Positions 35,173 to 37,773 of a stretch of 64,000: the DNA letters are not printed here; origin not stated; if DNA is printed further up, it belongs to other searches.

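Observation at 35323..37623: Radical SAM/SPASM-like enzyme fused to a sulfotransferase-like domain and a duplicated C-terminal module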

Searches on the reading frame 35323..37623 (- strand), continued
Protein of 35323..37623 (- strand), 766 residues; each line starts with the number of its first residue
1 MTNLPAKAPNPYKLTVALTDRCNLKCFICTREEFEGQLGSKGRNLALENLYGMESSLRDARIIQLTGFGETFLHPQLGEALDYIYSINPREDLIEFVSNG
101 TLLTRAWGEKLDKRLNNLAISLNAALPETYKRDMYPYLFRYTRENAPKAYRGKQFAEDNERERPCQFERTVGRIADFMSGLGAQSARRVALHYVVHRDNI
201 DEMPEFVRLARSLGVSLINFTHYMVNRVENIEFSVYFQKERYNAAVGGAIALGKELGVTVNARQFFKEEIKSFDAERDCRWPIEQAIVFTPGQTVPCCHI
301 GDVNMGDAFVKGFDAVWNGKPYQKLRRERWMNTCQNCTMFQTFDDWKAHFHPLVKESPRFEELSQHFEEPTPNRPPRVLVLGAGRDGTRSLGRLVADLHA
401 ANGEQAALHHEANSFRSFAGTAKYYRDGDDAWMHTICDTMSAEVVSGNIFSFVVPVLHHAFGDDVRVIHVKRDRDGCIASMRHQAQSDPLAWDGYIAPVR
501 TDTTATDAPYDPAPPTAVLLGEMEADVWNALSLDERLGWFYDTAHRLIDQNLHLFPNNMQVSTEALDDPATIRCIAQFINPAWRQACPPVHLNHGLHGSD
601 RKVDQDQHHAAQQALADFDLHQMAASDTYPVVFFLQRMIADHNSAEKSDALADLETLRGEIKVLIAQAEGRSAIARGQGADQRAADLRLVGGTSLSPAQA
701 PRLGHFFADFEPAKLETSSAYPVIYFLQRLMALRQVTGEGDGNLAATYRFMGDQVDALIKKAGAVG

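Call 17: find_encoding_contigs(protein=P0020, flank=10000, max_places=2)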
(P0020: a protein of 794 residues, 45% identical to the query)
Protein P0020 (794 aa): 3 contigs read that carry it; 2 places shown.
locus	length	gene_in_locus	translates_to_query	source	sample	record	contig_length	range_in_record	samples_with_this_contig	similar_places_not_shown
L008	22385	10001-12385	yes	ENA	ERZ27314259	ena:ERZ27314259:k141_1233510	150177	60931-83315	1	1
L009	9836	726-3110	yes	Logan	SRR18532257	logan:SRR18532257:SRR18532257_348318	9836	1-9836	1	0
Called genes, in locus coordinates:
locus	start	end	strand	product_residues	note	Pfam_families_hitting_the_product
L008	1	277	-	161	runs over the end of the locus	PF01047:MarR (faint), PF12802:MarR_2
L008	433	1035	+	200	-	PF04264:YceI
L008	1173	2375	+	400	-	PF01292:Ni_hydr_CYTB, PF04264:YceI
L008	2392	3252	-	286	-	PF00753:Lactamase_B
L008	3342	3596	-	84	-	-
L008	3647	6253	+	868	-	PF17900:Peptidase_M1_N, PF01433:Peptidase_M1, PF11940:DUF3458, PF17432:DUF3458_C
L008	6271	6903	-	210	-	PF03458:Gly_transporter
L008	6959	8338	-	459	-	PF00512:HisKA, PF02518:HATPase_c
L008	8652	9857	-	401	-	PF02771:Acyl-CoA_dh_N, PF02770:Acyl-CoA_dh_M, PF00441:Acyl-CoA_dh_1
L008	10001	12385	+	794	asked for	PF04055:Radical_SAM, PF13186:SPASM (weak)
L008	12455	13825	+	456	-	PF00202:Aminotran_3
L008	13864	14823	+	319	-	PF00296:Bac_luciferase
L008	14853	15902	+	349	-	PF00389:2-Hacid_dh, PF02826:2-Hacid_dh_C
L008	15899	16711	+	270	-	PF13489:Methyltransf_23, PF01209:Ubie_methyltran (weak), PF02353:CMAS (weak), PF13649:Methyltransf_25, PF13847:Methyltransf_31, PF08241:Methyltransf_11, PF08242:Methyltransf_12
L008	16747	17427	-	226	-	PF00106:adh_short, PF13561:adh_short_C2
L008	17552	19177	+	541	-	PF00732:GMC_oxred_N, PF05199:GMC_oxred_C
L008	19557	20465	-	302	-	PF00126:HTH_1, PF03466:LysR_substrate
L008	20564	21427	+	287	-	PF02558:ApbA, PF02826:2-Hacid_dh_C (weak), PF03446:NAD_binding_2, PF03807:F420_oxidored (weak), PF14833:NAD_binding_11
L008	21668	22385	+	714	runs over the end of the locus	PF12729:4HB_MCP_1, PF00672:HAMP, PF00015:MCPsignal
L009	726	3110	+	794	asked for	PF04055:Radical_SAM, PF13186:SPASM (weak)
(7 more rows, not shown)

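Call 28: find_related_loci(query=A1, collection=genome_contigs, flank=8000)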
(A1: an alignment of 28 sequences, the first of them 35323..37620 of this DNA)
Query A1 (765 aa) in genome_contigs; peptide patterns used: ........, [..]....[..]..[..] (x = any residue, [..] = any of these).
48 stretches matched a pattern; 13 encode a relative of the query (tblastn E <= 1e-3); 13 distinct loci.
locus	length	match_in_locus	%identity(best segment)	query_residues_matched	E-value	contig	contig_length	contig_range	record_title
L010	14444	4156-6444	86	3-765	0e+0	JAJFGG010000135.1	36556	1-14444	MAG: Alphaproteobacteria bacterium isolate OFTM58 OFTM58_134, whole genome shotgun sequence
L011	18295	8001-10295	58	6-763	0e+0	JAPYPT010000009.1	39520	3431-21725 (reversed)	MAG: Alphaproteobacteria bacterium isolate PW10.maxbin2.068 PW10_1252_length_39520_cov_9.176967, whole genome shotgun se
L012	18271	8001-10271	56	4-761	0e+0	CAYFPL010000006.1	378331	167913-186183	MAG TPA_asm: uncultured Rhodospirillaceae bacterium isolate ERP019367_co1_99 genome assembly, contig: NODE_32_length_378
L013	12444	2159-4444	54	1-761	0e+0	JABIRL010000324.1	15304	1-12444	MAG: Rhodospirillaceae bacterium isolate SI072_bin164 k141_2934983, whole genome shotgun sequence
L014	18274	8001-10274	69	5-762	0e+0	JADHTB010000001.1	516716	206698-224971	MAG: Alphaproteobacteria bacterium isolate BS150m-G9 BS-150m-C1, whole genome shotgun sequence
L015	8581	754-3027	46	10-764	0e+0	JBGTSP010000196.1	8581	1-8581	MAG: Alphaproteobacteria bacterium isolate WDNA12_bin.34.orig NODE_6821_length_8581_cov_1.933286, whole genome shotgun s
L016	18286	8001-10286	72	1-762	0e+0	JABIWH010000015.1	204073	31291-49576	MAG: Rhodospirillaceae bacterium isolate SI072_bin90 k141_2385271, whole genome shotgun sequence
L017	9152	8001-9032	55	2-472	1e-111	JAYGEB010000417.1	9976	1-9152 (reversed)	MAG: Alphaproteobacteria bacterium isolate OC6_4000m_MAG_82 OC6_4000m_contig_2789895, whole genome shotgun sequence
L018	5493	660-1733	43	10-368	3e-95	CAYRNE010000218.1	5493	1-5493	MAG TPA_asm: uncultured Devosia sp. isolate SRP263527_co1_107 genome assembly, contig: NODE_13621_length_5493_cov_4.9678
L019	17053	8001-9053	43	6-370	3e-92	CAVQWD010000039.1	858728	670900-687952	MAG: uncultured Alphaproteobacteria bacterium isolate MFD09222.bin.3.315 genome assembly, contig: contig_49630, whole ge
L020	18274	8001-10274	39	10-731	3e-163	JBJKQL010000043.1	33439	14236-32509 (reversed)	MAG: Ferrovibrionaceae bacterium isolate Bin_33 S1Ck127_3113423_flag_0_multi_38.5574_len_33439, whole genome shotgun seq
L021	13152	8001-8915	25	10-327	5e-16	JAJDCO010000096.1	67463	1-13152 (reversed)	MAG: Planctomycetota bacterium isolate OFTM77 OFTM77_95, whole genome shotgun sequence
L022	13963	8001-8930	23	10-351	9e-16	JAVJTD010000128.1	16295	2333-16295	MAG: Planctomycetota bacterium isolate G1-WW12-33 k141_58738, whole genome shotgun sequence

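Call 33: predict_structure(alignment_id=A1)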
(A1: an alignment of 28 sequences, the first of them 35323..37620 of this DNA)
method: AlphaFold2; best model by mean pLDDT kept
length: 765 residues; sequences in the alignment: 28
mean_pLDDT: 81.7   pTM: 0.75
mean pLDDT of the five models: 81.7, 81.2, 80.4, 76.8, 74.3
residues with pLDDT >= 90: 273; 70-90: 337; 50-70: 126; < 50: 29
segments of 3 or more residues with pLDDT < 50: 1-4, 502-505, 598-601, 674-683
pLDDT, mean of each block of 10 residues (from residue 1): 61 90 67 71 91 93 84 93 96 91 95 94 85 74 72 65 82 96 94 92 96 94 84 92 97 97 87 75 88 72 83 88 83 69 85 79 68 87 86 90 88 87 89 85 91 94 95 87 83 82 56 90 94 96 97 96 86 94 77 50 60 64 74 77 72 86 79 44 51 60 72 75 84 59 79 82 57
secondary structure, 60 per line:
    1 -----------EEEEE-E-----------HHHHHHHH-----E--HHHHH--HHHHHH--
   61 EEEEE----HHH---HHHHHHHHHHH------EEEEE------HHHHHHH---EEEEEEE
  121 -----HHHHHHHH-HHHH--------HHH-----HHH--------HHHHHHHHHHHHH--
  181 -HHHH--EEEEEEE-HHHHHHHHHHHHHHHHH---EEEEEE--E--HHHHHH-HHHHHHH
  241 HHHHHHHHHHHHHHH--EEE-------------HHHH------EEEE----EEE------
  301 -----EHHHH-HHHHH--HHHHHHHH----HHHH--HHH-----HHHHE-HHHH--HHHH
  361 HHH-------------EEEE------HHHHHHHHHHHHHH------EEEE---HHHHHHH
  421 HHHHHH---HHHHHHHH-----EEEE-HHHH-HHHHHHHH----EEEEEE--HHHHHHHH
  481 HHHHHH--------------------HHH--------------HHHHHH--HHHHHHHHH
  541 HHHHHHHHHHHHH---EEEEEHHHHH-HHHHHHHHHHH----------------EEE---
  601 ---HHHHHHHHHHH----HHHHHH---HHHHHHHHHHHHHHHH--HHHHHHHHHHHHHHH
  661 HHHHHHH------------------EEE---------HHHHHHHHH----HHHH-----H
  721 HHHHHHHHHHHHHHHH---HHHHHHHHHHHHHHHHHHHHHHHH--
elements in order (helices of 4 or more, strands of 3 or more residues): E12-16 H30-37 H46-50 H53-58 E61-65 H76-86 E93-97 H104-110 E114-120 H126-133 H135-138 H166-178 H182-185 E188-194 H196-212 E216-221 H227-232 H234-255 E258-260 H274-277 E284-287 E292-294 H307-310 H312-316 H319-326 H331-334 H345-348 H351-354 H357-363 E377-380 H387-400 E407-410 H414-426 H430-437 E443-446 H448-451 H453-460 E465-470 H473-486 H524-529 H532-553 E557-561 H562-566 H568-578 E595-597 H604-614 H619-624 H628-643 H646-667 E686-688 H698-706 H711-714 H720-736 H740-763

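Call 35: search_protein_families(library=pfam, proteins=[L014:1685-2752:+, L014:2796-3812:+, L014:3887-5053:-, L014:5095-7821:+, L014:10432-11217:+, L014:11305-12690:+, L014:12713-13621:+, L014:13614-14156:+, L014:14180-15205:+, L014:15225-16517:+], max_evalue=0.001)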
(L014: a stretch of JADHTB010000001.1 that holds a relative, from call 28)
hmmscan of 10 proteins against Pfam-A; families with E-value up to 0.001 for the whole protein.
L014:1685-2752:+ (355 aa): 0 families

L014:2796-3812:+ (338 aa): 1 family
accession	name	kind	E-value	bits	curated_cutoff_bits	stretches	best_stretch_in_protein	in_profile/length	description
PF00296.26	Bac_luciferase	-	1.7e-58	198.9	27.9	1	35-307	19-314/314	Luciferase-like monooxygenase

L014:3887-5053:- (388 aa): 7 families
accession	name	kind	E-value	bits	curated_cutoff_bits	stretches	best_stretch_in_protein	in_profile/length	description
PF03054.22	tRNA_Me_trans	-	2.6e-71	239.9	20.6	1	32-230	2-201/202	tRNA methyl transferase HUP domain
PF20258.4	tRNA_Me_trans_C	-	3.4e-18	66.2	20.6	1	309-385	4-77/77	Aminomethyltransferase beta-barrel domain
PF20259.3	tRNA_Me_trans_M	-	8.1e-16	57.8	27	1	246-299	10-65/66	tRNA methyl transferase PRC-barrel domain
PF02540.23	NAD_synthase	-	1.4e-05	24.8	21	1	31-108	19-87/242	NAD synthase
PF06508.19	QueC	-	3.7e-05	23.8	22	1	33-102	2-60/210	Queuosine biosynthesis protein QueC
PF00764.25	Arginosuc_synth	-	0.00022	21.8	27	1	32-104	1-63/162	Arginosuccinate synthase N-terminal HUP domain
PF00733.27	Asn_synthase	-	0.00024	21.3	21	1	31-130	18-110/354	Asparagine synthase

L014:5095-7821:+ (908 aa): 22 families
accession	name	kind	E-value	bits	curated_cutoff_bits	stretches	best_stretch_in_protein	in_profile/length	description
PF13844.12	Glyco_transf_41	-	1.1e-68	232.3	25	2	699-884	358-543/543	Glycosyl transferase family 41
PF14559.12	TPR_19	-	2.8e-40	136.9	25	5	256-313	5-61/68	Tetratricopeptide repeat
PF13432.12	TPR_16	-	1.1e-34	118.8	32.7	4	45-107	3-65/65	Tetratricopeptide repeat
PF13181.12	TPR_8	-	4.5e-27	92.3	25.7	0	108-138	2-32/34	Tetratricopeptide repeat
PF07719.23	TPR_2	-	5.7e-26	88.9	27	0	109-139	3-33/34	Tetratricopeptide repeat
PF00515.34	TPR_1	-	8.8e-26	89.1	27.8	1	75-106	3-34/34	Tetratricopeptide repeat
PF13428.12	TPR_14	-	1.1e-22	78.6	23.5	1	108-150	2-44/44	Tetratricopeptide repeat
PF13414.12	TPR_11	-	3.8e-21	74.9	26.8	1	88-121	9-42/42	TPR repeat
PF13431.12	TPR_17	-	1.3e-20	72.3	24.4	0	334-364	3-33/34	Tetratricopeptide repeat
PF13424.12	TPR_12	-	3.7e-18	65.9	30.1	2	39-100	3-72/77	Tetratricopeptide repeat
PF23914.1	TPR_CcmH_CycH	-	8.1e-18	65.2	42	2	235-330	43-141/158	Cytochrome c-type biogenesis protein H TPR domain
PF25063.1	ARM_TT21_C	-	7.8e-08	32.9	35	1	142-242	96-198/209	Tetratricopeptide repeat protein 21 C-terminal ARM domain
PF12895.13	ANAPC3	-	1.2e-07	32.3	27.2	0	326-399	5-77/82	Anaphase-promoting complex, cyclosome, subunit 3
PF13371.12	TPR_9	-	2.4e-07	31.1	35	0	87-140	9-62/73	Tetratricopeptide repeat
PF24575.1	TPR_Slam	-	3.9e-07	30.9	35.2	0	303-401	8-104/104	Surface lipoprotein assembly modifier, N-terminal TPR repeats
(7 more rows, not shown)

L014:10432-11217:+ (261 aa): 2 families
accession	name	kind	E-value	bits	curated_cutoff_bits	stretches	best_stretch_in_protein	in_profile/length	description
PF00483.29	NTP_transferase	-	3.4e-14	53.4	21.2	1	2-213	1-198/245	Nucleotidyl transferase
PF12804.13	NTP_transf_3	-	6.2e-07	30.2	27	1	3-58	1-48/160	MobA-like NTP transferase domain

L014:11305-12690:+ (461 aa): 2 families
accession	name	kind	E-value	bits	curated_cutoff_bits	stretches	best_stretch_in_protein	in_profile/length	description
PF01041.23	DegT_DnrJ_EryC1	-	1e-88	298.4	19.8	1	71-452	11-359/360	DegT/DnrJ/EryC1/StrS aminotransferase family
PF01212.27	Beta_elim_lyase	-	8.9e-07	29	27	1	86-214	35-170/288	Beta-eliminating lyase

L014:12713-13621:+ (302 aa): 8 families
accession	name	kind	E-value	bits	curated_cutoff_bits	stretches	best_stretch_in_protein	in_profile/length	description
PF01370.27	Epimerase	-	1.3e-36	126.6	20.9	1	9-227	1-234/240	NAD dependent epimerase/dehydratase family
PF16363.11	GDP_Man_Dehyd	-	3.4e-22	79.8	27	1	10-297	1-332/332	GDP-mannose 4,6 dehydratase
PF04321.23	RmlD_sub_bind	-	2.3e-11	43.8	27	1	10-254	4-232/287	RmlD substrate binding domain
PF01073.25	3Beta_HSD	-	3.8e-07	29.9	22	1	10-220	1-231/280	3-beta hydroxysteroid dehydrogenase/isomerase family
PF13460.12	NAD_binding_10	-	1.4e-06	28.7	27.2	1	13-128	1-102/184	NAD(P)H-binding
PF07993.18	NAD_binding_4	-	5.7e-06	26.1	20.1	1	11-55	1-49/258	Male sterility protein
PF05368.20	NmrA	-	1.3e-05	25.4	27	1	7-71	3-70/298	NmrA-like family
PF00106.31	adh_short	-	2.9e-05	24.1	26.6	1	7-46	1-40/195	short chain dehydrogenase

L014:13614-14156:+ (180 aa): 1 family
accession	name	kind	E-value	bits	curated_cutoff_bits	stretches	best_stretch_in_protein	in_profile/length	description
PF00908.23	dTDP_sugar_isom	-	2.1e-52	177.7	27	1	6-174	1-168/168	dTDP-4-dehydrorhamnose 3,5-epimerase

L014:14180-15205:+ (341 aa): 4 families
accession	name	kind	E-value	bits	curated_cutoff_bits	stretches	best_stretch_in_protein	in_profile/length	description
PF00535.33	Glycos_transf_2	-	1.1e-29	104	23.3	1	6-129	1-130/168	Glycosyl transferase family 2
PF13641.12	Glyco_tranf_2_3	-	1.3e-12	48.7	27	1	3-127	1-131/230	Glycosyltransferase like family 2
PF13704.12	Glyco_tranf_2_4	-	0.00014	22.8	27.5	1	13-104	2-97/98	Glycosyl transferase family 2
PF10111.15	Glyco_tranf_2_2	-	0.00037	20.5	27.3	1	23-95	17-96/276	Glycosyltransferase like family 2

L014:15225-16517:+ (430 aa): 1 family
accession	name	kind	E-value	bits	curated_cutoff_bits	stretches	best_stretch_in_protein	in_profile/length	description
PF04055.27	Radical_SAM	-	1.5e-07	32.2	29.5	1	181-282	2-103/166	Radical SAM superfamily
